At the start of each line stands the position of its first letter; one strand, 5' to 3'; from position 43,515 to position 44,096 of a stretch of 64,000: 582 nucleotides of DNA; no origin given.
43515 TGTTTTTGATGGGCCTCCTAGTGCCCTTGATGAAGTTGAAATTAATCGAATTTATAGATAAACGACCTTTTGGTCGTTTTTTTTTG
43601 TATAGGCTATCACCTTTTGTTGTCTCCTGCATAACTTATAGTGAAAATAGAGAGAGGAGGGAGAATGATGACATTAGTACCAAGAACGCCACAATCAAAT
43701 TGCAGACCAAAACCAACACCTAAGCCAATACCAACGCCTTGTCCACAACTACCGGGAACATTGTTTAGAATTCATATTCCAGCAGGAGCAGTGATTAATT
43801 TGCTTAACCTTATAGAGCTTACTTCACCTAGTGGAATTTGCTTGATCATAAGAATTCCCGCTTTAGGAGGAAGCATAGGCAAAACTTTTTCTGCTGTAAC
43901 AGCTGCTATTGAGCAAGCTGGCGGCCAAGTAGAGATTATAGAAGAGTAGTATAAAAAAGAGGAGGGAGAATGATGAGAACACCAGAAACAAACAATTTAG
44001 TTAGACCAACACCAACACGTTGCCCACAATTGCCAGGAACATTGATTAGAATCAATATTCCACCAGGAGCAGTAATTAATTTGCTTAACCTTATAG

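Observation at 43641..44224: Tandem duplicated pair of small Pro/Thr-rich, two-Cys proteins of no recognisable family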

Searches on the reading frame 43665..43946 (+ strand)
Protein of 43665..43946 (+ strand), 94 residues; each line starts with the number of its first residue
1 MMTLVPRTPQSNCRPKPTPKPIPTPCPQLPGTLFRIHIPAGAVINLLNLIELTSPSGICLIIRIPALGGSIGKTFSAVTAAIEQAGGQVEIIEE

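Call 4: search_protein_families(library=pfam, proteins=[window:43665-43946:+], max_evalue=10)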
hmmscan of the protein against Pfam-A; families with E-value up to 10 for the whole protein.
seq(94 aa): 0 families

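Call 5: search_protein_families(library=ncbifam, proteins=[window:43665-43946:+], max_evalue=10)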
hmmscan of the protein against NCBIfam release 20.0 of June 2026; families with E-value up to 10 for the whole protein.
seq(94 aa): 0 families

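Call 6: find_homologous_proteins(query=window:43665-43946:+, max_evalue=0.01)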
Query seq(94 aa) (94 aa): 267 proteins with E <= 0.01 among 269 candidates; the best 120 are listed.
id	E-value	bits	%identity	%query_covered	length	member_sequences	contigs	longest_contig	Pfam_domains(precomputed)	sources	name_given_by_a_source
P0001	4.0e-53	195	100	99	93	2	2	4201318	-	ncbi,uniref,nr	ncbi:hypothetical protein CACET_c07040 [Clostridium aceticum]|uniref:Uncharacterized protein n=1 Tax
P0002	1.4e-28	117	66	99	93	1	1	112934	-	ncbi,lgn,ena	-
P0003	3.2e-27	112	70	71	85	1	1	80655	-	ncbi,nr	ncbi:MAG: hypothetical protein JJT76_11925 [Clostridiaceae bacterium]|nr:hypothetical protein [Clost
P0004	5.2e-27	111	67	94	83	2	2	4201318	-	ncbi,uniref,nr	ncbi:hypothetical protein CACET_c07050 [Clostridium aceticum]|uniref:Uncharacterized protein n=1 Tax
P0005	2.8e-25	106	70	70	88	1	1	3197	-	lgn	-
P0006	2.9e-25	106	65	80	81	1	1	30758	-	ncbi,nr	ncbi:MAG: hypothetical protein JJT76_08150 [Clostridiaceae bacterium]|nr:hypothetical protein [Clost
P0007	6.6e-25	105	65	70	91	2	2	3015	-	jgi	-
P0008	8.1e-25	104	67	71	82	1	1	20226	-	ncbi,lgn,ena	-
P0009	1.1e-24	104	67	70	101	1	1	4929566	-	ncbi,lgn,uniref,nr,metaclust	ncbi:hypothetical protein Amet_1108 [Alkaliphilus metalliredigens QYMF]|uniref:Uncharacterized prote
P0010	1.2e-24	104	67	81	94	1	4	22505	-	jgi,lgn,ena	-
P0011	1.9e-24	103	70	68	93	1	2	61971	-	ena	-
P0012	2.0e-24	103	62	84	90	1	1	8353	-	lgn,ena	-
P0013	2.7e-24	103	67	81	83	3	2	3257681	-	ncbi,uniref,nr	ncbi:hypothetical protein [Serpentinicella alkaliphila]|uniref:Uncharacterized protein n=1 Tax=Serpe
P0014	3.0e-24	103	64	70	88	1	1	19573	-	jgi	-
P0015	3.9e-24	102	65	83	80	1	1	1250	-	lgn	-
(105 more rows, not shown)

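Call 12: find_related_loci(query=A1, collection=genome_contigs, flank=8000)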
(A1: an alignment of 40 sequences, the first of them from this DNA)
Query A1 (94 aa) in genome_contigs; peptide patterns used: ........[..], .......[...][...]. (x = any residue, [..] = any of these).
118 stretches matched a pattern; 90 encode a relative of the query (tblastn E <= 1e-3); the best 80 are kept; 80 distinct loci.
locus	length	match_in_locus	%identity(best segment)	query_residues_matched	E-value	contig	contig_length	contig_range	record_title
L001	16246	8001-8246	58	12-94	1e-28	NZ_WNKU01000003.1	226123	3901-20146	Heliobacterium mobile strain DSM 6151 NODE_3_length_226123_cov_42.7992, whole genome shotgun sequence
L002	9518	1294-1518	65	20-94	2e-28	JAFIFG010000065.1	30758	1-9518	MAG: Clostridiaceae bacterium isolate coassembly_bin.26 k141_27157, whole genome shotgun sequence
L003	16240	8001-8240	67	16-94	1e-27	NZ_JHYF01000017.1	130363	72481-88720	Alkaliphilus transvaalensis ATCC 700919 T335DRAFT_scaffold00014.14_C, whole genome shotgun sequence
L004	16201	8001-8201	70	26-94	9e-27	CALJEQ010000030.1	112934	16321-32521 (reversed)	MAG: uncultured Alkaliphilus sp. isolate S1_Bin_METABAT__387_1 genome assembly, contig: c_000003617536, whole genome sho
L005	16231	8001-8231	62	19-93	1e-26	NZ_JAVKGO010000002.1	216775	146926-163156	Serpentinicella sp. ANB-PHB4 NODE_2_length_216775_cov_108.568925, whole genome shotgun sequence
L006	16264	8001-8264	60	2-94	1e-26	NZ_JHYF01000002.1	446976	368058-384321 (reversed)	Alkaliphilus transvaalensis ATCC 700919 T335DRAFT_scaffold00002.2_C, whole genome shotgun sequence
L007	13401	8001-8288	58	2-94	2e-26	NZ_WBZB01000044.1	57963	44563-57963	Alkaliphilus serpentinus strain LacT Alk_LacT_GGACCC_MERGED.PERFECT_contig_44, whole genome shotgun sequence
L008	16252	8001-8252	62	10-94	7e-26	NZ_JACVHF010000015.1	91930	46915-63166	Heliobacterium chlorum strain DSM 3682 NODE_15_length_91930_cov_8.60258, whole genome shotgun sequence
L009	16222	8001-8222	68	13-92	8e-26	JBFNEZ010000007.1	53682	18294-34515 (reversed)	MAG: Thermotaleaceae bacterium isolate AA5 NODE_361_length_53682_cov_8.339866, whole genome shotgun sequence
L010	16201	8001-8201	70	28-94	7e-26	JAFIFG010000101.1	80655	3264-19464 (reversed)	MAG: Clostridiaceae bacterium isolate coassembly_bin.26 k141_127839, whole genome shotgun sequence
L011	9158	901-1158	56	8-92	2e-25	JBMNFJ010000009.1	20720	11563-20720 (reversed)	MAG: Caldicoprobacterales bacterium isolate SBF912LR0HQ0095 contig_51312, whole genome shotgun sequence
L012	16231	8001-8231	57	15-93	2e-25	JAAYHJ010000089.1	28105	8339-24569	MAG: Clostridiaceae bacterium isolate AS09scLD_371 373313_AS09, whole genome shotgun sequence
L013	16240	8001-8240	63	11-94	2e-25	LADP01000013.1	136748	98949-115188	MAG: Peptococcaceae bacterium BRH_c8a BRHa_1004920, whole genome shotgun sequence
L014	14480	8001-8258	56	8-92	2e-25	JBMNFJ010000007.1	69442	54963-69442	MAG: Caldicoprobacterales bacterium isolate SBF912LR0HQ0095 contig_30561, whole genome shotgun sequence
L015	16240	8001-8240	59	16-94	2e-25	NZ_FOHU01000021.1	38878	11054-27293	Natronincola peptidivorans strain DSM 18979, whole genome shotgun sequence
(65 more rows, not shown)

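Call 15: predict_structure(alignment_id=A1)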
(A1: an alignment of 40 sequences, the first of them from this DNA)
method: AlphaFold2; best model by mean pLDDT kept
length: 94 residues; sequences in the alignment: 40
mean_pLDDT: 63.6   pTM: 0.36
mean pLDDT of the five models: 63.6, 61.2, 60.2, 59.8, 56.7
residues with pLDDT >= 90: 0; 70-90: 26; 50-70: 58; < 50: 10
segments of 3 or more residues with pLDDT < 50: 48-55
pLDDT, mean of each block of 10 residues (from residue 1): 71 72 61 61 55 53 57 71 72 61
secondary structure, 60 per line:
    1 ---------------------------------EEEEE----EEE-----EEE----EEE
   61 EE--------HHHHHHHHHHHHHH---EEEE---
elements in order: E34-38 E43-45 E51-53 E58-62 H71-84 E88-91

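Call 19: search_protein_representatives(alignment_id=A1)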
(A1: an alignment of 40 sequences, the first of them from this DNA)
Query: 40 sequences, 87 profile positions. Proteins with E-value up to 0.001 (for the whole library): 109; up to 1e-10: 84; up to 1e-30: 4. The best 109 are listed.
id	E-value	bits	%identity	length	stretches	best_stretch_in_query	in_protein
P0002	4.8e-34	131.7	-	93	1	11-86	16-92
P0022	8.1e-34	131.0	-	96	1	8-87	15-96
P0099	6.2e-33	128.1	-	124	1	8-85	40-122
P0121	3.1e-31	122.7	-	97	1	11-87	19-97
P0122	2.0e-30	120.1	-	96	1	10-84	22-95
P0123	4.1e-30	119.1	-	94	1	12-84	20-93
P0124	4.7e-30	118.9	-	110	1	7-85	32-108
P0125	1.0e-29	117.8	-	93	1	11-84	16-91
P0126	1.6e-29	117.2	-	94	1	9-86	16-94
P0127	5.5e-29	115.5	-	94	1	11-87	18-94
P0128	4.3e-28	112.6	-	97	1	9-84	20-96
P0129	6.5e-28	112.1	-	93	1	11-85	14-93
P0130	9.5e-28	111.5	-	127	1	9-86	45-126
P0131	1.1e-26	108.2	-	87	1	13-86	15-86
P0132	2.2e-26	107.2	-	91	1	14-86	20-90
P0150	6.4e-22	92.8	-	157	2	13-78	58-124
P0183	3.8e-16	74.3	-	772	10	29-60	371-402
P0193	3.5e-12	61.6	-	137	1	11-85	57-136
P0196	6.6e-12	60.7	-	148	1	16-77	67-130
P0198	1.4e-11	59.7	-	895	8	33-51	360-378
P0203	4.2e-10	55.0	-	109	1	21-87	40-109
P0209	1.5e-07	46.8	-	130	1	12-85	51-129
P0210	1.6e-07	46.7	-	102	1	12-86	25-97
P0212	2.3e-07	46.2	-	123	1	26-81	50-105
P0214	1.5e-06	43.5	-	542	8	46-62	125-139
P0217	1.1e-05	40.9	-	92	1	17-85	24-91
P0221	7.0e-05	38.2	-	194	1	25-85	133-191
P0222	2.6e-04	36.4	-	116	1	7-82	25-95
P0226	4.7e-04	35.6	-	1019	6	16-38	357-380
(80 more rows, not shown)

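Call 28: search_solved_structures(query=A1, max_evalue=10, show_alignments=3)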
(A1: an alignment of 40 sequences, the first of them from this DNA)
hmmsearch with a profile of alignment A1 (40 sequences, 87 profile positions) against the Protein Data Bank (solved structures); distinct sequences matched with E-value up to 10: 5.
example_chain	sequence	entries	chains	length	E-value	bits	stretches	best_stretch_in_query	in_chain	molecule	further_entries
6k17_A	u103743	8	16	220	0.0011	21.5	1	40-68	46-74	Exonuclease 3'-5' domain-containing protein 2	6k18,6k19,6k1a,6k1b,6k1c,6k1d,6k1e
5mrc_LL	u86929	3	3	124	0.48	13.1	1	11-31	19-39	uS12m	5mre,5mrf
8ux4_r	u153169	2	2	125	0.49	13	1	11-31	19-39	Small ribosomal subunit protein uS12m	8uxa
8d8j_L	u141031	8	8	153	0.63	12.7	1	11-31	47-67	uS12m | MRPS12 isoform 1 | 37S ribosomal protein S12, mitochondrial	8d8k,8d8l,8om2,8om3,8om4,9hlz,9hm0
1zit_A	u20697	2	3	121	1.4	11.6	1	21-55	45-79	transcriptional regulator (NtrC family)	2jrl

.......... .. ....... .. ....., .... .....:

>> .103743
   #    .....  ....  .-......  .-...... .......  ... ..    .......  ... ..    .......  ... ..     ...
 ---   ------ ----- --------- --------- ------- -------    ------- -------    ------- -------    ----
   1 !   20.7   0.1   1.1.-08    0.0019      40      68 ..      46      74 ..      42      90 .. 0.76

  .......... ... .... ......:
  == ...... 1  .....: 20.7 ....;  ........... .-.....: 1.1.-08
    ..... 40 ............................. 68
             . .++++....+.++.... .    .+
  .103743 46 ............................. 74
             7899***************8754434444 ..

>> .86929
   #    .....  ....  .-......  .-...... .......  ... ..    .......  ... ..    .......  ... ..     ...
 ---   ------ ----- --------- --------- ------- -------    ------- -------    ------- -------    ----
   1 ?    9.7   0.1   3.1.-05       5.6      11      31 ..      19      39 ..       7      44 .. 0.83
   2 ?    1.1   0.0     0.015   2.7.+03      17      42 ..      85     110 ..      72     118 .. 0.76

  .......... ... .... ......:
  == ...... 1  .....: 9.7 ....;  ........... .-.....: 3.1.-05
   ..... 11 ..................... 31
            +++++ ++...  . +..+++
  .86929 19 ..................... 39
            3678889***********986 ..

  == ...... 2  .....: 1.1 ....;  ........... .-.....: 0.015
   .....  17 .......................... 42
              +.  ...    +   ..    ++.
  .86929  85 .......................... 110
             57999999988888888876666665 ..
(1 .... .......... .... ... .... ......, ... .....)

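Call 29: search_protein_families(library=phrogs, proteins=[window:43665-43946:+, P0193, P0209], max_evalue=1)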
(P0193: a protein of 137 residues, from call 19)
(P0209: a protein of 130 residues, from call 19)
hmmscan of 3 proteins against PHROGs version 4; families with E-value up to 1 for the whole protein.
seq(94 aa): 1 family
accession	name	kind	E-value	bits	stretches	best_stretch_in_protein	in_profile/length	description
phrog_36527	-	unknown function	0.14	13.4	1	34-72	9-45/64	-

P0193 (137 aa): 0 families

P0209 (130 aa): 0 families

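Call 30: search_protein_families(library=pfam, proteins=[P0193, P0209, P0196, P0212, P0150, P0221, P0222], max_evalue=1)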
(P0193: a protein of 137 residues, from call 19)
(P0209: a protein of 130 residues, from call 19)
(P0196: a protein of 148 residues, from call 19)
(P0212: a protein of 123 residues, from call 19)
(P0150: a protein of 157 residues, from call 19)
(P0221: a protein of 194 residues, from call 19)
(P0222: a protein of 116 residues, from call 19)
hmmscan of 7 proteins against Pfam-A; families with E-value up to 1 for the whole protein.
P0193 (137 aa): 0 families

P0209 (130 aa): 1 family
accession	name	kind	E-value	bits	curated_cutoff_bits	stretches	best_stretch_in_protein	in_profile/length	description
PF24897.1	DUF7744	-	0.13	12.9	27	1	73-103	29-59/101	Domain of unknown function (DUF7744)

P0196 (148 aa): 1 family
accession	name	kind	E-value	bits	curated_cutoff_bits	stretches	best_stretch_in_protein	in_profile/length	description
PF23349.2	BBS7_hp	-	0.074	13.6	27.8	1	7-33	70-96/114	BBS7 hairpin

P0212 (123 aa): 0 families

P0150 (157 aa): 0 families

P0221 (194 aa): 7 families
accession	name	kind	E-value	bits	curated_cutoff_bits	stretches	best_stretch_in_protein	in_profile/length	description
PF18006.6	SepRS_C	-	0.018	15.5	26.9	0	89-98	14-22/31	O-phosphoseryl-tRNA synthetase C-terminal domain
PF08743.15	Nse4_C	-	0.023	15.4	26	1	7-57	33-85/89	Nse4 C-terminal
PF01610.23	DDE_Tnp_ISL3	-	0.024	14.9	23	0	43-79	36-71/240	Transposase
PF00439.30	Bromodomain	-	0.044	14.2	21.7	0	97-100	28-31/84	Bromodomain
PF21639.3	ORC5_lid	-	0.046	14.2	27.1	0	44-58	28-42/60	ORC5, lid domain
PF03173.19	CHB_HEX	-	0.079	13.1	25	0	22-49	121-148/160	Putative carbohydrate binding domain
PF08685.16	GON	-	0.16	12.2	22.6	0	79-131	12-63/199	GON domain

P0222 (116 aa): 0 families

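Call 31: find_homologous_proteins(query=P0193, max_evalue=0.001)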
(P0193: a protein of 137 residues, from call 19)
Query P0193 (137 aa): 1 proteins with E <= 0.001 among 42 candidates.
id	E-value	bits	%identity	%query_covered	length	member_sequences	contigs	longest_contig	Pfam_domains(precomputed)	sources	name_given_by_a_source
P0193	1.9e-77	275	100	100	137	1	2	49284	-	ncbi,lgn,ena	-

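Call 39: search_protein_families(library=pfam, alignment_id=A3, max_evalue=0.00001)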
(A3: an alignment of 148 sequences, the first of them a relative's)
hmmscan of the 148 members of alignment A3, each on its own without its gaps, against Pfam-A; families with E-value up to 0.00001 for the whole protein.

A. member 1, L001:5284-7029:- (582 aa): 1 family
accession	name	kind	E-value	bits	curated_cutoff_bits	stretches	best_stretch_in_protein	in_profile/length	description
PF03323.18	GerA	-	7e-171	569.3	27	1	91-554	2-465/466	Bacillus/Clostridium GerA spore germination protein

B. families by the number of members that match (of 148 scanned): 136 families (the first 25 are shown)
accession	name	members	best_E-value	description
PF13419.12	HAD_2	4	4.2e-40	Haloacid dehalogenase-like hydrolase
PF00005.33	ABC_tran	4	1e-37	ABC transporter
PF00702.32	Hydrolase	4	3.7e-25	haloacid dehalogenase-like hydrolase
PF00924.24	MS_channel_2nd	4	6e-17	Mechanosensitive ion channel, beta-domain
PF13304.12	AAA_21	4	2.2e-13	AAA domain, putative AbiEii toxin, Type IV TA system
PF02463.25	SMC_N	4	1.5e-10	RecF/RecN/SMC N terminal domain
PF12710.13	HAD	4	1.9e-08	haloacid dehalogenase-like hydrolase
PF00571.33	CBS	3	1.3e-33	CBS domain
PF10710.14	DUF2512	3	1.2e-21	Protein of unknown function (DUF2512)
PF00905.27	Transpeptidase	2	1.6e-80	Penicillin binding protein transpeptidase domain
PF01725.21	Ham1p_like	2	5.3e-69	Ham1 family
PF01595.25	CNNM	2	1.6e-58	Cyclin M transmembrane N-terminal domain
PF01554.23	MatE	2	1.5e-55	MatE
PF04239.17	DUF421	2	3.6e-49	YetF C-terminal domain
PF12729.13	4HB_MCP_1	2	9.6e-34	Four helix bundle sensory module for signal transduction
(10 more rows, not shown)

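Call 47: search_protein_families(library=pfam, alignment_id=A4, max_evalue=0.001)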
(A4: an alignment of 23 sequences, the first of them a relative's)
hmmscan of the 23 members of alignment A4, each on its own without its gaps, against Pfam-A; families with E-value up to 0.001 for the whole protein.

A. member 1, L066:8419-8736:- (106 aa): 1 family
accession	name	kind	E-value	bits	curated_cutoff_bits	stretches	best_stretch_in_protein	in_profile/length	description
PF12788.12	YmaF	-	7.1e-17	62.2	27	1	31-87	38-95/97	YmaF family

B. families by the number of members that match (of 23 scanned): 30 families (the first 25 are shown)
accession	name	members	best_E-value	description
PF01476.26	LysM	3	3.2e-39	LysM domain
PF23473.1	LysM3_LYK4_5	3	7.7e-21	LYK4/5 LysM3 domain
PF12788.12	YmaF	3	1.1e-19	YmaF family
PF23446.1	LysM1_NFP_LYK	3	9e-11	NFP/LYK LysM1 domain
PF11155.13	DUF2935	2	1.5e-59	Domain of unknown function (DUF2935)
PF01471.23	PG_binding_1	2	4.4e-15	Putative peptidoglycan binding domain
PF23472.1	LysM2_CERK1_LYK3_4_5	2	4.3e-08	LYK3/4/5 LysM2 domain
PF23577.1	LysM_RLK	2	4.5e-07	LysM domain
PF00005.33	ABC_tran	1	3.9e-38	ABC transporter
PF07833.16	Cu_amine_oxidN1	1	8.5e-38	Copper amine oxidase N-terminal domain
PF08867.16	FRG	1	1.2e-19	FRG domain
PF13280.12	WYL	1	4.7e-19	WYL domain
PF06541.16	ABC_trans_CmpB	1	3.6e-18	Putative ABC-transporter type IV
PF00149.33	Metallophos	1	2.6e-12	Calcineurin-like phosphoesterase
PF00082.27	Peptidase_S8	1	2.6e-12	Subtilase family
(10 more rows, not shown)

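Call 48: search_protein_families(library=pfam, alignment_id=A5, max_evalue=0.001)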
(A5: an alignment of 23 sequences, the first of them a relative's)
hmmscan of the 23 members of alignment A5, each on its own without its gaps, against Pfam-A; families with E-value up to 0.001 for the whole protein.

A. member 1, L069:8426-9175:+ (250 aa): 4 families
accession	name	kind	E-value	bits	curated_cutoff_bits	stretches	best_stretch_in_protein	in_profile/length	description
PF00005.33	ABC_tran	-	5.6e-27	95.4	25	1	20-163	1-136/137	ABC transporter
PF02463.25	SMC_N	-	1.6e-09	38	40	1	125-209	135-212/220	RecF/RecN/SMC N terminal domain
PF13304.12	AAA_21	-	8e-09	36.4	27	1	141-199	242-303/304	AAA domain, putative AbiEii toxin, Type IV TA system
PF13476.12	AAA_23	-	0.00055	21.1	27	1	17-50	7-39/201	AAA domain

B. families by the number of members that match (of 23 scanned): 50 families (the first 25 are shown)
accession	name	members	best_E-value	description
PF00528.27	BPD_transp_1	2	3.8e-43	Binding-protein-dependent transport system inner membrane component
PF11794.13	HpaB_N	1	1e-83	4-hydroxyphenylacetate 3-hydroxylase N terminal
PF01208.23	URO-D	1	1.2e-69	Uroporphyrinogen decarboxylase (URO-D)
PF14257.11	DUF4349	1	2.3e-59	Domain of unknown function (DUF4349)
PF03241.18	HpaB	1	9.3e-51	4-hydroxyphenylacetate 3-hydroxylase C terminal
PF06071.19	YchF-GTPase_C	1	1.4e-39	Protein of unknown function (DUF933)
PF04263.21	TPK_catalytic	1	3.6e-29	Thiamin pyrophosphokinase, catalytic domain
PF00005.33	ABC_tran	1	5.6e-27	ABC transporter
PF04073.20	tRNA_edit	1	7.4e-26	Aminoacyl-tRNA editing domain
PF07992.20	Pyr_redox_2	1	7.2e-25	Pyridine nucleotide-disulphide oxidoreductase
PF13510.11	Fer2_4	1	1e-23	2Fe-2S iron-sulfur cluster binding domain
PF01926.29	MMR_HSR1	1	5.5e-23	50S ribosome-binding GTPase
PF07873.16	YabP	1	5.8e-19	YabP family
PF20251.4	Big_14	1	1.6e-18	Bacterial Ig-like domain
PF04265.19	TPK_B1_binding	1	2.3e-17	Thiamin pyrophosphokinase, vitamin B1 binding domain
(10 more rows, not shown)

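Call 58: search_dna_similar(query=window:43665-43946:+, collection=phages, mode=protein, max_evalue=0.01, max_rows=10)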
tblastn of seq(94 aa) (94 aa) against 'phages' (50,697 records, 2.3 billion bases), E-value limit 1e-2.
No match.
